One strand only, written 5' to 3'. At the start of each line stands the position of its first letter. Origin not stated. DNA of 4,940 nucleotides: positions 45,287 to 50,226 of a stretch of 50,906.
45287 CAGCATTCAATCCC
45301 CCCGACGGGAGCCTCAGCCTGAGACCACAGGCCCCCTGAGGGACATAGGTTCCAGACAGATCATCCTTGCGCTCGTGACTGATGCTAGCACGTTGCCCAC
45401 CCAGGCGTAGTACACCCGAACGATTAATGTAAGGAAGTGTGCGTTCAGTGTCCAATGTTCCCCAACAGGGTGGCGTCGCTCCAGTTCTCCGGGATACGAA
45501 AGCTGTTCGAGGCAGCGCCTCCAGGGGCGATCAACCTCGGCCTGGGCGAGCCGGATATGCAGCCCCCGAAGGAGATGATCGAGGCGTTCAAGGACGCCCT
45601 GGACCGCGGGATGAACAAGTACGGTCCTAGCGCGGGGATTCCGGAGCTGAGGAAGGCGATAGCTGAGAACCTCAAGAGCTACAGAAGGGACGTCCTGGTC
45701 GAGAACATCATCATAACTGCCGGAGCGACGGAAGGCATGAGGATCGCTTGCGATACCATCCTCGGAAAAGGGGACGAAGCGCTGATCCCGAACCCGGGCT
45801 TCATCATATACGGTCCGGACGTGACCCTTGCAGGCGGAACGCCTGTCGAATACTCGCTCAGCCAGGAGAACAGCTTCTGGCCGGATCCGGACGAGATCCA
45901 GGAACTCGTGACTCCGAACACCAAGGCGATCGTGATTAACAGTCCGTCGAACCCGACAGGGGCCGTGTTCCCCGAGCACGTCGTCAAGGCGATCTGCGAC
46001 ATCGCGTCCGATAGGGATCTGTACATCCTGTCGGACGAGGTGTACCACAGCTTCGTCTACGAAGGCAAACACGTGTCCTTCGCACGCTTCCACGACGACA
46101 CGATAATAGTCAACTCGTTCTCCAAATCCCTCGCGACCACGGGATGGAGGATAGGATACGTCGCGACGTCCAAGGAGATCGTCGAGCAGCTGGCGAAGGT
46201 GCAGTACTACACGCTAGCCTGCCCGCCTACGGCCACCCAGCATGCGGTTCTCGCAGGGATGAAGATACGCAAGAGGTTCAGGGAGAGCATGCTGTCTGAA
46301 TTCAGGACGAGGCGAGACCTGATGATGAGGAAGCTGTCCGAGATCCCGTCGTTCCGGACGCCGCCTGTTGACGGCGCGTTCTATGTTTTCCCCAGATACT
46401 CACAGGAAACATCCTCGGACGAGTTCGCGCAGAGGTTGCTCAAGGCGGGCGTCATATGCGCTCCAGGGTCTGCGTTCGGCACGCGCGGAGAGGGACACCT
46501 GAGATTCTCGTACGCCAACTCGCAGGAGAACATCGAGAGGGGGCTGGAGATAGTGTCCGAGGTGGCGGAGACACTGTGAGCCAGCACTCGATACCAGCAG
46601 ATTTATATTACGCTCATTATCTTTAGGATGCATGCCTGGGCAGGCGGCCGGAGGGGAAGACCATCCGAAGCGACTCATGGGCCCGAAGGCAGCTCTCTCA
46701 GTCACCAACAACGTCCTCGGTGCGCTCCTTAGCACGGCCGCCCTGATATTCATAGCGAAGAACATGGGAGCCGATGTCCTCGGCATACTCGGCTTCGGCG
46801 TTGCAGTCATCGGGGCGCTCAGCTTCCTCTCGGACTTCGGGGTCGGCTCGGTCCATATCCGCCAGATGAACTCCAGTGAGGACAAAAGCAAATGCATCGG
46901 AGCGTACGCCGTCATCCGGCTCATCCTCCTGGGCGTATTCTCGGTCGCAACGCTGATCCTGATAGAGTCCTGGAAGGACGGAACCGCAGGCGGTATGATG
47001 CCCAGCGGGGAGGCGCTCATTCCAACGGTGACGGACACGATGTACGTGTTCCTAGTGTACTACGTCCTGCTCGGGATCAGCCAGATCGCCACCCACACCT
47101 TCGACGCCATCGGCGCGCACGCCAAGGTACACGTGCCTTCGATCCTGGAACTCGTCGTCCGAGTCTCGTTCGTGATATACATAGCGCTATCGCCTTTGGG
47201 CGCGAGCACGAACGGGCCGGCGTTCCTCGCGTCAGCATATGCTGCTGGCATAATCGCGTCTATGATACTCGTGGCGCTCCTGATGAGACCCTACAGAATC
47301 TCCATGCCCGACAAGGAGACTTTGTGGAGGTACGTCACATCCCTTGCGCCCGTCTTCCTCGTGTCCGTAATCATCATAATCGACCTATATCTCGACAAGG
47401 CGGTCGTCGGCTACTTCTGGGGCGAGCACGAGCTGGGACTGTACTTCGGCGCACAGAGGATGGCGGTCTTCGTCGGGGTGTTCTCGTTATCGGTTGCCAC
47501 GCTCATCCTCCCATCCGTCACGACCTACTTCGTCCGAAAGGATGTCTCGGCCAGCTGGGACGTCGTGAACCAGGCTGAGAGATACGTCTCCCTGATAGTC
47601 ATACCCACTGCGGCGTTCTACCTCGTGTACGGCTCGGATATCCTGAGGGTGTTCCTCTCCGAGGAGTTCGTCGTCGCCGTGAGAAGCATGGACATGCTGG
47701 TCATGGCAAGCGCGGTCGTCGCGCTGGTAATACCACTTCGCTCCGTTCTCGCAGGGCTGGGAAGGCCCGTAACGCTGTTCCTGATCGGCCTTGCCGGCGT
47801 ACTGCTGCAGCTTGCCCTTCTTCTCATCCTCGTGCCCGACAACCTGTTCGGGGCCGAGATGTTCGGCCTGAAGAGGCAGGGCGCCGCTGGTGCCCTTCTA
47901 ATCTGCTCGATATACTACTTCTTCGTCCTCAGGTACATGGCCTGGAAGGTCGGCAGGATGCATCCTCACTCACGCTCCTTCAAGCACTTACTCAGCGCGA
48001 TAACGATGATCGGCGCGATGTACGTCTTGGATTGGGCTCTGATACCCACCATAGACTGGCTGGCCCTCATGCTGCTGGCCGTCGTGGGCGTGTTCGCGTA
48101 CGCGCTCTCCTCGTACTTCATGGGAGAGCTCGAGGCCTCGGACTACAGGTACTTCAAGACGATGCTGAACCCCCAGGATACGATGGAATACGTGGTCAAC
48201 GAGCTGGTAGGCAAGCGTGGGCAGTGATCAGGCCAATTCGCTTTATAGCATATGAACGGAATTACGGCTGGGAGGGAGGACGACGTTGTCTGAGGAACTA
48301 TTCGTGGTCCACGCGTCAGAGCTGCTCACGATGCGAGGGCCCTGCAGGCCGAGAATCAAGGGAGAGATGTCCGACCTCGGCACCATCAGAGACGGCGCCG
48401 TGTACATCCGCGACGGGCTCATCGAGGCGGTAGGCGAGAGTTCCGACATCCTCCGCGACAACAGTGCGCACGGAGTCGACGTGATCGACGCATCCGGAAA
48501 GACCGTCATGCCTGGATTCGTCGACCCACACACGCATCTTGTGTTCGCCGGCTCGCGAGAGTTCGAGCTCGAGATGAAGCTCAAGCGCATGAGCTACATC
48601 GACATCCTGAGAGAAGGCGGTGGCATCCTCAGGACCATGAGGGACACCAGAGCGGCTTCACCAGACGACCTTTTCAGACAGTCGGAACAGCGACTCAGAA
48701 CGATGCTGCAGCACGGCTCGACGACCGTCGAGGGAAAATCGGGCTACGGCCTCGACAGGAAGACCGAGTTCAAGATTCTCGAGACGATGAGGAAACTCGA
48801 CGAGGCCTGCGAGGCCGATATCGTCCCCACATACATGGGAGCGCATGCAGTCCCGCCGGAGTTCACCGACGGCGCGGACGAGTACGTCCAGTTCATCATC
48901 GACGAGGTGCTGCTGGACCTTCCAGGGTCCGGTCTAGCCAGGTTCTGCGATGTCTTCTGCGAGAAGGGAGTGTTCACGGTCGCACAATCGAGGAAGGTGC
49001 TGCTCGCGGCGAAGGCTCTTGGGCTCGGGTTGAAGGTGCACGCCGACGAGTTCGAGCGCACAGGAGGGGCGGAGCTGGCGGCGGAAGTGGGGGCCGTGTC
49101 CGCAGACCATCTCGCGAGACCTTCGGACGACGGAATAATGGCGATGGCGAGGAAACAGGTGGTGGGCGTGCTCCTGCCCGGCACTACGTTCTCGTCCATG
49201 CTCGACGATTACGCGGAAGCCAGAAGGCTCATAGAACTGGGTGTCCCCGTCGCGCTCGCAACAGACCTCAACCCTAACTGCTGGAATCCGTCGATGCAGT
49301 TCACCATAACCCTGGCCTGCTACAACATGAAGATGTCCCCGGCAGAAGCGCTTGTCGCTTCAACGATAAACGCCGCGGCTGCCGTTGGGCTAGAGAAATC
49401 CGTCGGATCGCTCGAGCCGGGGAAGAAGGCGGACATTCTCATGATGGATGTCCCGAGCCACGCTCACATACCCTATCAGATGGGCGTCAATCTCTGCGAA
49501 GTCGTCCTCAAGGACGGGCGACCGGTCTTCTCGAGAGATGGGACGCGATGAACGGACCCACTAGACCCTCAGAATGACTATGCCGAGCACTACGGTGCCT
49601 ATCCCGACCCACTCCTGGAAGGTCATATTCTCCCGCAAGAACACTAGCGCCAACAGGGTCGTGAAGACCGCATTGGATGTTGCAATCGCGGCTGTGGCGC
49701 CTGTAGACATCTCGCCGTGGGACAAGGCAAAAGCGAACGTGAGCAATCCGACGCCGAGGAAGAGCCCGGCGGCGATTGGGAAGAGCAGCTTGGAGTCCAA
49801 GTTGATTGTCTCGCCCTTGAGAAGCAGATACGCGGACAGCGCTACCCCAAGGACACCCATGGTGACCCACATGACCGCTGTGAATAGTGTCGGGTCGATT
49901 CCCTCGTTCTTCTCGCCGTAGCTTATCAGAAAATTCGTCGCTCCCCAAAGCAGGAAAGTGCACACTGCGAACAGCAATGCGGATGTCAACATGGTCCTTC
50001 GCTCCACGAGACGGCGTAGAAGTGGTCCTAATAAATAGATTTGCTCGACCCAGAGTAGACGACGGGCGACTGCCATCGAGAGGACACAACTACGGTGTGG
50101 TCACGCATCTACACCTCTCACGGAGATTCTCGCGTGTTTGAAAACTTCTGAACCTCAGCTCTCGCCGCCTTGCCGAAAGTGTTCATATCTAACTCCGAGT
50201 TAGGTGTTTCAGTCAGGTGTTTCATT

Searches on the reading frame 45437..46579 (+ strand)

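Call 41: search_protein_families(library=pfam, proteins=[window:45437-46579:+])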
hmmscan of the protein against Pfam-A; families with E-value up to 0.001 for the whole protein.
window:45437-46579:+ (380 aa): 4 families
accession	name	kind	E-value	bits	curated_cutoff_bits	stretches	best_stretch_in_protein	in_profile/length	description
PF00155.27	Aminotran_1_2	-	1.1e-68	232.5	19.7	1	31-371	3-359/361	Aminotransferase class I and II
PF01041.23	DegT_DnrJ_EryC1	-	3.6e-07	30.2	19.8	1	79-212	33-158/360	DegT/DnrJ/EryC1/StrS aminotransferase family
PF00266.25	Aminotran_5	-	2e-05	24.2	21.5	1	89-257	62-226/371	Aminotransferase class-V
PF12897.13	Asp_aminotransf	-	0.00018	20.9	27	1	59-300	62-317/421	Aspartate amino-transferase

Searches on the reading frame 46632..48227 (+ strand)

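Call 12: search_protein_families(library=pfam, proteins=[window:46632-48227:+])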
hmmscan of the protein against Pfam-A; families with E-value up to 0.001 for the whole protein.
window:46632-48227:+ (531 aa): 3 families
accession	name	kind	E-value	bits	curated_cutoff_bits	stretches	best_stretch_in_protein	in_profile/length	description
PF01943.22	Polysacc_synt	-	1.2e-10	41.7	28.2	1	21-294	6-268/274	Polysaccharide biosynthesis protein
PF13440.11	Polysacc_synt_3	-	1.1e-07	31.9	23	1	50-350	11-292/293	Polysaccharide biosynthesis protein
PF03023.19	MurJ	-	0.00014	21.1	27.4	1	138-342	102-307/451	Lipid II flippase MurJ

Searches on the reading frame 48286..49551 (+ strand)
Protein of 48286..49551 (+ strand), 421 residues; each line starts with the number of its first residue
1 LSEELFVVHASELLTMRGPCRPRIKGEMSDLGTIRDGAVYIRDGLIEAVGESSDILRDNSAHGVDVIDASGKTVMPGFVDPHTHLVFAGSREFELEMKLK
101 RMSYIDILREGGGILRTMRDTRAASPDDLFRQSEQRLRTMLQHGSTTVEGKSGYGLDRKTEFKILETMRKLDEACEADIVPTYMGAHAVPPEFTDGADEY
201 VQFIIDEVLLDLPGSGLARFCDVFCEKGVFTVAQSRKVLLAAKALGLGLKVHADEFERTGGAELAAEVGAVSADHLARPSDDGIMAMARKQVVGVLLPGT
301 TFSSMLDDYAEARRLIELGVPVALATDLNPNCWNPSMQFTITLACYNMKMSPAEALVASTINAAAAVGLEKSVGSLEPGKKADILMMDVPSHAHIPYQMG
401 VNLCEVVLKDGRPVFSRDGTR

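Call 12: search_protein_families(library=pfam, proteins=[window:48286-49551:+])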
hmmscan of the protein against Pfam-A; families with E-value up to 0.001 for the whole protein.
window:48286-49551:+ (421 aa): 2 families
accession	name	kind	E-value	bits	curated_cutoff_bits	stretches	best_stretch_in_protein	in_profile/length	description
PF07969.17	Amidohydro_3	-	1.7e-24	87.6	29.7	2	117-415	146-472/472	Amidohydrolase family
PF01979.26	Amidohydro_1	-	4.4e-23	82.5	25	1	73-396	1-327/345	Amidohydrolase family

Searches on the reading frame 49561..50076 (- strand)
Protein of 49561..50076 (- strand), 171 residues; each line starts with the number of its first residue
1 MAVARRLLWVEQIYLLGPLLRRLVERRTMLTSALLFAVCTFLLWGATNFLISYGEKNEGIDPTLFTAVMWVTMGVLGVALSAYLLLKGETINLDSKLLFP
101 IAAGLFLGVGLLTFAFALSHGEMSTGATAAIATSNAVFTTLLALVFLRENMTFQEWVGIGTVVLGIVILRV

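Call 12: search_protein_families(library=pfam, proteins=[window:49561-50076:-])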
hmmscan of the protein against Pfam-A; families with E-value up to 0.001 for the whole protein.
window:49561-50076:- (171 aa): 1 family
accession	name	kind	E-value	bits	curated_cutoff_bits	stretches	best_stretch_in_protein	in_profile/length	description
PF00892.27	EamA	-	1.3e-14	55.1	28.2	1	32-169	2-133/135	EamA-like transporter family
